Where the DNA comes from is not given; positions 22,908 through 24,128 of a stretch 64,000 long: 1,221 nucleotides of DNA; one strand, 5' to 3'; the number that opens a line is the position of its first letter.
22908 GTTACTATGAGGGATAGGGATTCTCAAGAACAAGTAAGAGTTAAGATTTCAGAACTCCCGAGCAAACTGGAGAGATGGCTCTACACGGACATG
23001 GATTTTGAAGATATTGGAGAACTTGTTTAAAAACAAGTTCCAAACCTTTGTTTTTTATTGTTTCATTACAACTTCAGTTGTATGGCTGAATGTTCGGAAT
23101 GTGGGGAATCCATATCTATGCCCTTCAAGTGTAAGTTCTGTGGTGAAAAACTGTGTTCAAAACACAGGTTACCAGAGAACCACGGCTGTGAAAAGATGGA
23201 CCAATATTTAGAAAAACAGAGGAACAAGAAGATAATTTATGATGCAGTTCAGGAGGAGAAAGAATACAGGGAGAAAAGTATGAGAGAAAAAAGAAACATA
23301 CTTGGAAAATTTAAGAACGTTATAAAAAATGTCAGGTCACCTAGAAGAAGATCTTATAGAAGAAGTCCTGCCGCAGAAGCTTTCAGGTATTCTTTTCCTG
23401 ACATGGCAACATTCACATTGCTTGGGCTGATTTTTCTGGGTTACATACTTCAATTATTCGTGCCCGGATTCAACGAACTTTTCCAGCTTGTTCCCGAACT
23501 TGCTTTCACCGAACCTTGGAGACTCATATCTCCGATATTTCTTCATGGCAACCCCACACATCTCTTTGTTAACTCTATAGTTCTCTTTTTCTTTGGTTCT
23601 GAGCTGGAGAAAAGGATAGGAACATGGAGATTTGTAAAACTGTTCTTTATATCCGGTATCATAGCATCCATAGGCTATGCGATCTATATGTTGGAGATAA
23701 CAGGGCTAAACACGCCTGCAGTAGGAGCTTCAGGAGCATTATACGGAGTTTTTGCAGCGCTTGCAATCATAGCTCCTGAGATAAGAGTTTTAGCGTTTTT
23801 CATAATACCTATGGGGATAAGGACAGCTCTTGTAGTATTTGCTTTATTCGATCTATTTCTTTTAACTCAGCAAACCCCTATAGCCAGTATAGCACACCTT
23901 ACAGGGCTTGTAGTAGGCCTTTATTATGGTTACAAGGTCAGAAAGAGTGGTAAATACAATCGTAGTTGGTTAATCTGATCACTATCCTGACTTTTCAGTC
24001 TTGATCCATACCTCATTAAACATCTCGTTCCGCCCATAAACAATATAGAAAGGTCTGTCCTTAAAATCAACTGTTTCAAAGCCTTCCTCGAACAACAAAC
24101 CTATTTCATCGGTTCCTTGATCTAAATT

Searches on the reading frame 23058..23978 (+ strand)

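Call 61: search_protein_families(library=ncbifam, proteins=[window:23058-23978:+], max_evalue=0.001)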
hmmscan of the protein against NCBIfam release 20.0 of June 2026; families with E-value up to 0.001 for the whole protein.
window:23058-23978:+ (306 aa): 3 families
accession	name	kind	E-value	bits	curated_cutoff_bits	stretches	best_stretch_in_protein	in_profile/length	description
TIGR03902.1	rhom_GG_sort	equivalog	2.1e-14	53.8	84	1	151-290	14-152/154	rhombosortase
TIGR04239.1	rhombo_GlpG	equivalog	7.9e-14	52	250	1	119-292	101-266/271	rhomboid family intramembrane serine protease GlpG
NF008155.0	PRK10907.1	equivalog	4.7e-09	36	335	1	149-292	131-266/276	rhomboid family intramembrane serine protease GlpG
